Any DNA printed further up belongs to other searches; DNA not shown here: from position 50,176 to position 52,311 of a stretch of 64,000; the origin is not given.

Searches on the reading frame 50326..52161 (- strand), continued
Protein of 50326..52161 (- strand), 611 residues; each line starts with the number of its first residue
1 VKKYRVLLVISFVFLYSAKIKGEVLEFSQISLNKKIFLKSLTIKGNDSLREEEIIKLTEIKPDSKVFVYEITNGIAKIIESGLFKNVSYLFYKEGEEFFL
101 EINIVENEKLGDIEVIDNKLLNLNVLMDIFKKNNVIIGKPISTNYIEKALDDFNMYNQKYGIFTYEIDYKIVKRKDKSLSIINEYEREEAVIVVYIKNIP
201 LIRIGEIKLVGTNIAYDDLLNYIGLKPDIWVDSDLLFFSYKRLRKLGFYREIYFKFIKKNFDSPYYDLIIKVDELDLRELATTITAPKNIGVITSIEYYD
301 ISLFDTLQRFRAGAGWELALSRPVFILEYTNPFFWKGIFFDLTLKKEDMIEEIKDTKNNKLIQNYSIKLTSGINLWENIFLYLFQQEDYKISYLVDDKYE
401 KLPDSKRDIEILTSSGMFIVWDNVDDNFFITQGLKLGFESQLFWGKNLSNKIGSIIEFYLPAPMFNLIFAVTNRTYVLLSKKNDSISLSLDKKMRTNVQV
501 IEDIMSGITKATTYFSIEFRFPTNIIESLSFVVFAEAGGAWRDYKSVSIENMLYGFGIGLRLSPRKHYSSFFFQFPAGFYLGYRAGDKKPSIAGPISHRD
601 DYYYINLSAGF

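Call 67: search_protein_families(library=pfam, proteins=[L020:2376-3407:+, L020:3368-4288:+, L020:4288-4851:+, L020:5001-5777:+, L020:5798-6451:+, L020:6448-7221:+, L020:7406-7957:+, L020:9881-10963:+, L020:10965-11318:+, L020:330-1487:-], max_evalue=0.001)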
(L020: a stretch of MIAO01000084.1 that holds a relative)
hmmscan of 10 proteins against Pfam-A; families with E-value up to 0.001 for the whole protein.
L020:2376-3407:+ (343 aa): 1 family
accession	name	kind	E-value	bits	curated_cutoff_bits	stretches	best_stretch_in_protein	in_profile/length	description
PF04371.20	PAD_porph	-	1.6e-124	415.7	25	1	5-338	2-321/321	Porphyromonas-type peptidyl-arginine deiminase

L020:3368-4288:+ (306 aa): 1 family
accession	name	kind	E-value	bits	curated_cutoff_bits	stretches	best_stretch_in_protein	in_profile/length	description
PF00795.27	CN_hydrolase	-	1.9e-61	208.1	23.2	1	18-283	1-256/256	Carbon-nitrogen hydrolase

L020:4288-4851:+ (187 aa): 0 families

L020:5001-5777:+ (258 aa): 2 families
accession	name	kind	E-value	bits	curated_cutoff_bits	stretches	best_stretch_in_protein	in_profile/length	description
PF04542.20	Sigma70_r2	-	1.1e-14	54.4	24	1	40-103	1-63/71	Sigma-70 region 2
PF04545.22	Sigma70_r4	-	7.4e-10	38.6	24.1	1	201-249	5-50/50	Sigma-70, region 4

L020:5798-6451:+ (217 aa): 0 families

L020:6448-7221:+ (257 aa): 0 families

L020:7406-7957:+ (183 aa): 1 family
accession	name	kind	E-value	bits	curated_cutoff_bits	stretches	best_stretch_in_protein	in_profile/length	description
PF01288.25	HPPK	-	5.9e-35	120.6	25.7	1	31-156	1-115/116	7,8-dihydro-6-hydroxymethylpterin-pyrophosphokinase (HPPK)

L020:9881-10963:+ (360 aa): 0 families

L020:10965-11318:+ (117 aa): 0 families

L020:330-1487:- (385 aa): 0 families

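Call 71: search_protein_families(library=ncbifam, proteins=[L002:8733-9554:+, P0020, P0018, P0016, P0005], max_evalue=0.01)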
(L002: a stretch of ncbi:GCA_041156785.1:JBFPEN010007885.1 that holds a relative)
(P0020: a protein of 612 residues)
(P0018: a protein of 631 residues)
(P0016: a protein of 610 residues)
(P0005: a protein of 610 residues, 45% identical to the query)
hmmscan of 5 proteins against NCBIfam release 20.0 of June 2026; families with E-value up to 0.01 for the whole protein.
L002:8733-9554:+ (273 aa): 0 families

P0020 (612 aa): 3 families
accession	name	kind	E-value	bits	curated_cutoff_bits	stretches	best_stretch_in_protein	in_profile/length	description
TIGR03303.1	OM_YaeT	equivalog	1.2e-18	66.9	297.15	2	33-168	4-132/741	outer membrane protein assembly factor BamA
NF008287.0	PRK11067.1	subfamily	0.0022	16.4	1181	0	422-484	577-639/802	outer membrane protein assembly factor BamA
NF058613.1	OMPAssmBamADein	equivalog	0.0063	14.5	1050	0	28-115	27-113/857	outer membrane protein assembly factor BamA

P0018 (631 aa): 0 families

P0016 (610 aa): 2 families
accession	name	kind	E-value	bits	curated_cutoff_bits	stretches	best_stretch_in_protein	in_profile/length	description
TIGR03303.1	OM_YaeT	equivalog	2.4e-16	59.3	297.15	2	36-208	3-164/741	outer membrane protein assembly factor BamA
NF008287.0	PRK11067.1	subfamily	2.8e-05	22.7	1181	1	90-258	245-409/802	outer membrane protein assembly factor BamA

P0005 (610 aa): 2 families
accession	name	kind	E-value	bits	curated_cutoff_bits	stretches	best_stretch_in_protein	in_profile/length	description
TIGR03303.1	OM_YaeT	equivalog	5e-17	61.5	297.15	2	29-164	3-132/741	outer membrane protein assembly factor BamA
NF058613.1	OMPAssmBamADein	equivalog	0.0031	15.5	1050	0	494-562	754-822/857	outer membrane protein assembly factor BamA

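Call 78: search_protein_families(library=ncbifam, proteins=[P0029, P0041, P0050, P0051, P0079, P0107, P0125, P0131, P0034, P0042], max_evalue=0.00001)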
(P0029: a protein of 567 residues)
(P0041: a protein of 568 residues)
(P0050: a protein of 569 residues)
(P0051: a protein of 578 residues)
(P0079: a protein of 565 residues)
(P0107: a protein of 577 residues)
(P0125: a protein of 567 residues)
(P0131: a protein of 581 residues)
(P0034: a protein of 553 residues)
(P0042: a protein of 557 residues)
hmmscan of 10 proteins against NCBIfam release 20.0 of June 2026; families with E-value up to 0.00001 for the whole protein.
P0029 (567 aa): 7 families
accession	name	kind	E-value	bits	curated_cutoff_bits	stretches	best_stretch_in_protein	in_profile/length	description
TIGR03303.1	OM_YaeT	equivalog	2.3e-92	310.6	297.15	2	177-553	323-726/741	outer membrane protein assembly factor BamA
NF058613.1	OMPAssmBamADein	equivalog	1.1e-39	136.1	1050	1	103-565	332-855/857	outer membrane protein assembly factor BamA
TIGR00992.1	3a0901s03IAP75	subfamily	6.3e-34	117.3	1163.25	2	53-355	131-477/718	IAP75 family chloroplast envelope protein translocase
NF008287.0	PRK11067.1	subfamily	1.1e-32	113.3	1181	2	176-489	347-674/802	outer membrane protein assembly factor BamA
NF047779.1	Omp85_fam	subfamily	1.6e-23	83.8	200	1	364-567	201-423/423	Omp85 family outer membrane protein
NF047950.2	ATportTamA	equivalog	1.2e-21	76.9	625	1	393-566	385-568/569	autotransporter assembly complex protein TamA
NF052279.1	lipo_TamL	exception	6.4e-20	71.2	400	2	416-549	550-716/747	translocation and assembly module lipoprotein TamL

P0041 (568 aa): 7 families
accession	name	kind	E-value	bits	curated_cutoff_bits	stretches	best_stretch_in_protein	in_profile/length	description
TIGR03303.1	OM_YaeT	equivalog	4.1e-92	309.8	297.15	2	180-568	324-741/741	outer membrane protein assembly factor BamA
NF058613.1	OMPAssmBamADein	equivalog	3.7e-36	124.4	1050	1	101-567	329-856/857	outer membrane protein assembly factor BamA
TIGR00992.1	3a0901s03IAP75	subfamily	4.7e-36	124.3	1163.25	1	122-568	207-718/718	IAP75 family chloroplast envelope protein translocase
NF047779.1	Omp85_fam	subfamily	5.6e-28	98.6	200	1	366-568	198-423/423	Omp85 family outer membrane protein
NF008287.0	PRK11067.1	subfamily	7.2e-25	87.5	1181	1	86-495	246-674/802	outer membrane protein assembly factor BamA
NF047950.2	ATportTamA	equivalog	8.8e-22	77.4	625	1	60-566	43-567/569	autotransporter assembly complex protein TamA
NF052279.1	lipo_TamL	exception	1.4e-21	76.7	400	1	432-554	560-715/747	translocation and assembly module lipoprotein TamL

P0050 (569 aa): 7 families
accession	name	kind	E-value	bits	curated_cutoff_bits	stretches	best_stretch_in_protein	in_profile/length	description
TIGR03303.1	OM_YaeT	equivalog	1.5e-91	307.9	297.15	2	183-554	322-720/741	outer membrane protein assembly factor BamA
NF058613.1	OMPAssmBamADein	equivalog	5.2e-35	120.6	1050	1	10-568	221-856/857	outer membrane protein assembly factor BamA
NF008287.0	PRK11067.1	subfamily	6.6e-31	107.4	1181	1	135-488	292-667/802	outer membrane protein assembly factor BamA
NF047779.1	Omp85_fam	subfamily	2.1e-28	99.9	200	1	371-569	205-423/423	Omp85 family outer membrane protein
TIGR00992.1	3a0901s03IAP75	subfamily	3.5e-28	98.3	1163.25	2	194-383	283-498/718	IAP75 family chloroplast envelope protein translocase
NF047950.2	ATportTamA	equivalog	1.1e-21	77.1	625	1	184-567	183-567/569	autotransporter assembly complex protein TamA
NF052279.1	lipo_TamL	exception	6.5e-21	74.5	400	2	423-555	552-715/747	translocation and assembly module lipoprotein TamL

P0051 (578 aa): 7 families
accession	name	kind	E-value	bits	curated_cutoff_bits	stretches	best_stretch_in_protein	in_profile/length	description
TIGR03303.1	OM_YaeT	equivalog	2.3e-91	307.3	297.15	2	181-578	312-741/741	outer membrane protein assembly factor BamA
TIGR00992.1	3a0901s03IAP75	subfamily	4e-32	111.3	1163.25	1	47-332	113-438/718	IAP75 family chloroplast envelope protein translocase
NF058613.1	OMPAssmBamADein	equivalog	1.3e-29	102.8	1050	3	193-302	411-522/857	outer membrane protein assembly factor BamA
NF008287.0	PRK11067.1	subfamily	1.7e-27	96.1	1181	2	178-455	334-637/802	outer membrane protein assembly factor BamA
NF047950.2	ATportTamA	equivalog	3.1e-22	78.9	625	1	86-576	64-567/569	autotransporter assembly complex protein TamA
NF052279.1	lipo_TamL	exception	4.1e-15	55.3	400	2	167-327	235-405/747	translocation and assembly module lipoprotein TamL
NF047779.1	Omp85_fam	subfamily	8e-11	42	200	1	356-559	199-409/423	Omp85 family outer membrane protein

P0079 (565 aa): 7 families
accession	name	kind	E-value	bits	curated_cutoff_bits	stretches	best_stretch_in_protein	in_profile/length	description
TIGR03303.1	OM_YaeT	equivalog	4.5e-91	306.3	297.15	2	186-549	324-720/741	outer membrane protein assembly factor BamA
NF008287.0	PRK11067.1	subfamily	8.4e-34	117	1181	2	180-481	340-665/802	outer membrane protein assembly factor BamA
NF047950.2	ATportTamA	equivalog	1.6e-27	96.3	625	1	206-562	203-566/569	autotransporter assembly complex protein TamA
TIGR00992.1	3a0901s03IAP75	subfamily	1e-24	86.8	1163.25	2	125-318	214-424/718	IAP75 family chloroplast envelope protein translocase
NF058613.1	OMPAssmBamADein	equivalog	1.1e-24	86.4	1050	2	402-565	683-857/857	outer membrane protein assembly factor BamA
NF047779.1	Omp85_fam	subfamily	7.6e-22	78.4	200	1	395-565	233-423/423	Omp85 family outer membrane protein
NF052279.1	lipo_TamL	exception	2.6e-14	52.6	400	1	427-549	561-714/747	translocation and assembly module lipoprotein TamL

P0107 (577 aa): 7 families
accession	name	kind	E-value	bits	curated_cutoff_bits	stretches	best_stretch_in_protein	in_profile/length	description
TIGR03303.1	OM_YaeT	equivalog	1.9e-69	234.9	297.15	2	179-575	325-739/741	outer membrane protein assembly factor BamA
NF008287.0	PRK11067.1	subfamily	1.3e-24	86.6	1181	1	175-484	346-663/802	outer membrane protein assembly factor BamA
NF058613.1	OMPAssmBamADein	equivalog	2.7e-24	85.2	1050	2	423-577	696-857/857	outer membrane protein assembly factor BamA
NF047779.1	Omp85_fam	subfamily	1.8e-23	83.7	200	1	387-577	220-423/423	Omp85 family outer membrane protein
NF047950.2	ATportTamA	equivalog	8.9e-17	60.9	625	1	397-574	383-566/569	autotransporter assembly complex protein TamA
TIGR00992.1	3a0901s03IAP75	subfamily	3.2e-16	58.7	1163.25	1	182-318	280-435/718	IAP75 family chloroplast envelope protein translocase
NF052279.1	lipo_TamL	exception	9.7e-09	34.2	400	1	430-559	559-716/747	translocation and assembly module lipoprotein TamL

P0125 (567 aa): 7 families
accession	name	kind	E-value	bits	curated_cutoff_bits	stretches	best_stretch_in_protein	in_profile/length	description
TIGR03303.1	OM_YaeT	equivalog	6.9e-77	259.4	297.15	2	184-551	319-720/741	outer membrane protein assembly factor BamA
NF058613.1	OMPAssmBamADein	equivalog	9.3e-27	93.3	1050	2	443-565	717-855/857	outer membrane protein assembly factor BamA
NF047950.2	ATportTamA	equivalog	1.4e-26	93.2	625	1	180-565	172-567/569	autotransporter assembly complex protein TamA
TIGR00992.1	3a0901s03IAP75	subfamily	3.4e-26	91.7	1163.25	2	131-367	207-479/718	IAP75 family chloroplast envelope protein translocase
NF008287.0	PRK11067.1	subfamily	5.7e-25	87.8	1181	1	128-366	281-524/802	outer membrane protein assembly factor BamA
NF047779.1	Omp85_fam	subfamily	1.6e-24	87.2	200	1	379-567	215-423/423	Omp85 family outer membrane protein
NF052279.1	lipo_TamL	exception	1.1e-18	67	400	1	430-551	560-714/747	translocation and assembly module lipoprotein TamL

P0131 (581 aa): 7 families
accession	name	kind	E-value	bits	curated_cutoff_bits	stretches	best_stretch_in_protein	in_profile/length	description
TIGR03303.1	OM_YaeT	equivalog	5.6e-86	289.5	297.15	2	183-581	324-741/741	outer membrane protein assembly factor BamA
NF058613.1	OMPAssmBamADein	equivalog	1.8e-37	128.8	1050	2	106-294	331-522/857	outer membrane protein assembly factor BamA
TIGR00992.1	3a0901s03IAP75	subfamily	1.9e-33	115.7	1163.25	2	99-364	181-483/718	IAP75 family chloroplast envelope protein translocase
NF047779.1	Omp85_fam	subfamily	9.1e-27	94.6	200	1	378-581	215-423/423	Omp85 family outer membrane protein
NF008287.0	PRK11067.1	subfamily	2.1e-21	76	1181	2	108-495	268-664/802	outer membrane protein assembly factor BamA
NF052279.1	lipo_TamL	exception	6.9e-19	67.8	400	1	488-565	623-698/747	translocation and assembly module lipoprotein TamL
NF047950.2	ATportTamA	equivalog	7.4e-16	57.8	625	1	476-579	454-567/569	autotransporter assembly complex protein TamA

P0034 (553 aa): 7 families
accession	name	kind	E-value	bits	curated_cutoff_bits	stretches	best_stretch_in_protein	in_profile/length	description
TIGR03303.1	OM_YaeT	equivalog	1.9e-80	271.2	297.15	2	124-538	259-720/741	outer membrane protein assembly factor BamA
NF058613.1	OMPAssmBamADein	equivalog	7.1e-36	123.5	1050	2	377-553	654-857/857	outer membrane protein assembly factor BamA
NF008287.0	PRK11067.1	subfamily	1.9e-30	105.9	1181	1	160-355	320-522/802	outer membrane protein assembly factor BamA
TIGR00992.1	3a0901s03IAP75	subfamily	4.5e-26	91.3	1163.25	2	435-553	594-718/718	IAP75 family chloroplast envelope protein translocase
NF047779.1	Omp85_fam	subfamily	6.4e-22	78.6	200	1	319-553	175-423/423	Omp85 family outer membrane protein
NF047950.2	ATportTamA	equivalog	4.1e-21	75.2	625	1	204-551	203-567/569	autotransporter assembly complex protein TamA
NF052279.1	lipo_TamL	exception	4.7e-19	68.3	400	1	465-538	630-714/747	translocation and assembly module lipoprotein TamL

P0042 (557 aa): 7 families
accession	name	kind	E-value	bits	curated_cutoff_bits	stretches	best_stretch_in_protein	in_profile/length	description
TIGR03303.1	OM_YaeT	equivalog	2.2e-81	274.3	297.15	2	175-557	325-741/741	outer membrane protein assembly factor BamA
NF008287.0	PRK11067.1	subfamily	2.2e-29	102.4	1181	2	10-144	7-141/802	outer membrane protein assembly factor BamA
TIGR00992.1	3a0901s03IAP75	subfamily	3.5e-23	81.8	1163.25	1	116-288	207-401/718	IAP75 family chloroplast envelope protein translocase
NF058613.1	OMPAssmBamADein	equivalog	5.5e-23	80.8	1050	2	161-286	393-522/857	outer membrane protein assembly factor BamA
NF052279.1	lipo_TamL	exception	3.7e-19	68.7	400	2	403-500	560-667/747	translocation and assembly module lipoprotein TamL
NF047950.2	ATportTamA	equivalog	3e-17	62.4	625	1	71-555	65-567/569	autotransporter assembly complex protein TamA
NF047779.1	Omp85_fam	subfamily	2.4e-12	47.1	200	1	369-557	229-423/423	Omp85 family outer membrane protein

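Call 79: find_encoding_contigs(protein=P0004, flank=6000, max_places=2)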
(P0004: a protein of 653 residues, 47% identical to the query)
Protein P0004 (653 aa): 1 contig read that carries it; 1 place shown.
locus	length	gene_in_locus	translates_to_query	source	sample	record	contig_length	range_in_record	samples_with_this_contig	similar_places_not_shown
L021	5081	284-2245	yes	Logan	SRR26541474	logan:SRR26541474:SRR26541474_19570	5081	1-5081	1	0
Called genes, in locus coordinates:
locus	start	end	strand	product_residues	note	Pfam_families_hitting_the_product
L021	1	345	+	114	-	?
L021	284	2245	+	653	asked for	-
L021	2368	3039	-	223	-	PF13646:HEAT_2 (faint)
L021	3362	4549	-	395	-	PF00155:Aminotran_1_2, PF01212:Beta_elim_lyase (weak)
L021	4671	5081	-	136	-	?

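Call 80: find_encoding_contigs(protein=P0007, flank=6000, max_places=2)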
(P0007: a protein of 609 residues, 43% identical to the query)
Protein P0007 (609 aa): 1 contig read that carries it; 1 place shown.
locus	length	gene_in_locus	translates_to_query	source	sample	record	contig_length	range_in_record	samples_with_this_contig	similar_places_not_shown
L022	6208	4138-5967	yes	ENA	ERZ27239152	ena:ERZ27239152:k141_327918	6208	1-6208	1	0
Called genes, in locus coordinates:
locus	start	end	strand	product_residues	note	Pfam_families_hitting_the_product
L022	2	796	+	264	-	?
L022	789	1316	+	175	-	PF14385:DUF4416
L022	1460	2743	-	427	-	-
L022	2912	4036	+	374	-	PF13167:GTP-bdg_N, PF16360:GTP-bdg_M, PF03193:RsgA_GTPase (faint), PF01926:MMR_HSR1, PF02421:FeoB_N (weak)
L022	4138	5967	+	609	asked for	PF07244:POTRA (faint)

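Call 81: find_encoding_contigs(protein=P0021, flank=6000, max_places=2)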
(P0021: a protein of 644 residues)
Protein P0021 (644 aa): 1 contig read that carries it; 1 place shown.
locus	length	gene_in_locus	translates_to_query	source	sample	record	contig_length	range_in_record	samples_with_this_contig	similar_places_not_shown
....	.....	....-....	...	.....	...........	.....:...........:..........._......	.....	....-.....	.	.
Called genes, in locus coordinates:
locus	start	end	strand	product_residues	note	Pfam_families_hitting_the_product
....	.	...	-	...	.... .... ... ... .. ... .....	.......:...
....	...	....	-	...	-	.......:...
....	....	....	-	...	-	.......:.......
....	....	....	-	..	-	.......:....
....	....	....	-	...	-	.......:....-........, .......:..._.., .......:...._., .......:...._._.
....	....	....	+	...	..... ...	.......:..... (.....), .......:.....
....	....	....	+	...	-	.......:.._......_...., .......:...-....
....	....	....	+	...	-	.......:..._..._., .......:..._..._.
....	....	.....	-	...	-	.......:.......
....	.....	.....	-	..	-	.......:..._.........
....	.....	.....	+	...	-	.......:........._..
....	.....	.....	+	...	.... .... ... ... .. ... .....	-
